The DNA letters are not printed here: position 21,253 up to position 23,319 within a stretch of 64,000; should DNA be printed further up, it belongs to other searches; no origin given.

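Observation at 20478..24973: Four-gene operon: OMPDC-fold protein, GHKL-STAS ATPase, PRTase-like protein, TIR-domain protein, in a low-GC island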

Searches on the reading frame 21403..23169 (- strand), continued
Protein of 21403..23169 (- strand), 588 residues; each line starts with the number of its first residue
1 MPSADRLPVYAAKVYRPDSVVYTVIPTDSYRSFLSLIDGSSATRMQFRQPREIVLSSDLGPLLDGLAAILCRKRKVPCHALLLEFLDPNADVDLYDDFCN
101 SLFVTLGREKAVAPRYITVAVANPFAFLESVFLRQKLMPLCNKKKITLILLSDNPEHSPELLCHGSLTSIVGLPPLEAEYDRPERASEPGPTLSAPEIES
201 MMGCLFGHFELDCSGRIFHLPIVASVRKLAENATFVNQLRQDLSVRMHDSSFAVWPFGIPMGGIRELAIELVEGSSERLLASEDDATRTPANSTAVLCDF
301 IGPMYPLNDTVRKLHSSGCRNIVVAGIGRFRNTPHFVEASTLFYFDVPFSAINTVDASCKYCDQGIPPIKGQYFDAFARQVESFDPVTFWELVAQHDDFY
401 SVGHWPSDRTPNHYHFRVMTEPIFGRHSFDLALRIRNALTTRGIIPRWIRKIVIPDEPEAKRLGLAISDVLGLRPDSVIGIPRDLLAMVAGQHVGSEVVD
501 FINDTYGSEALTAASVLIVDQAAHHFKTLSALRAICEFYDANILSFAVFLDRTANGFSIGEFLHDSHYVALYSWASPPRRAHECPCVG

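Call 77: search_protein_families(library=pfam, alignment_id=A4, max_evalue=0.00001)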
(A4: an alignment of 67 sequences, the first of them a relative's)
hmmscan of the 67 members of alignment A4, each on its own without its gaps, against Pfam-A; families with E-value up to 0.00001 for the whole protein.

A. member 1, L001:323-1579:+ (419 aa): 1 family
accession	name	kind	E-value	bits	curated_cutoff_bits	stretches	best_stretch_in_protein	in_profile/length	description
PF14072.11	DndB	-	5.2e-29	101.8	29.1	1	10-388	2-336/338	DNA-sulfur modification-associated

B. families by the number of members that match (of 67 scanned): 94 families (the first 25 are shown)
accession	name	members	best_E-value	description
PF01555.25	N6_N4_Mtase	2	1.7e-45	DNA methylase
PF00239.26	Resolvase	2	6.4e-30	Resolvase, N terminal domain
PF07508.19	Recombinase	2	7.6e-21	Recombinase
PF07728.20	AAA_5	2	1e-10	AAA domain (dynein-related subfamily)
PF00493.29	MCM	2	4.3e-10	MCM P-loop domain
PF09194.16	Endonuc-BsobI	1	8.3e-138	Restriction endonuclease BsobI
PF10566.15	Glyco_hydro_97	1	4.8e-84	Glycoside hydrolase 97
PF01078.27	Mg_chelatase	1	9.8e-77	Magnesium chelatase, subunit ChlI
PF12224.13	Amidoligase_2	1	1.4e-56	Putative amidoligase enzyme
PF04476.19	4HFCP_synth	1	6e-46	4-HFC-P synthase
PF01594.21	AI-2E_transport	1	8.5e-46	AI-2E family transporter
PF04002.20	RadC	1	2e-42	RadC-like JAB domain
PF13541.12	ChlI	1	2.2e-42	Subunit ChlI of Mg-chelatase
PF02666.20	PS_Dcarbxylase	1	8.2e-41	Phosphatidylserine decarboxylase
PF14508.12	GH97_N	1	3e-40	Glycosyl-hydrolase 97 N-terminal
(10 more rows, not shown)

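Call 89: search_protein_families(library=pfam, proteins=[L037:3519-5033:+], max_evalue=0.001)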
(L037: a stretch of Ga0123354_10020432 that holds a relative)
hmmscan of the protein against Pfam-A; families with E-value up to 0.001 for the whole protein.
L037:3519-5033:+ (505 aa): 1 family
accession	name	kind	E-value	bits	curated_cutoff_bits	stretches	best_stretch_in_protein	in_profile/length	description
PF01048.26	PNP_UDP_1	-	5.7e-12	46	25.1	1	168-391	1-207/233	Phosphorylase superfamily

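Call 94: find_related_loci(query=A2, collection=viral_contigs, flank=7000)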
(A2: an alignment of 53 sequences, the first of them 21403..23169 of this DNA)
Query A2 (588 aa) in viral_contigs; peptide patterns used: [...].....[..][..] (x = any residue, [..] = any of these).
36 stretches matched a pattern, but none encodes a relative of the query by tblastn (E <= 1e-3).
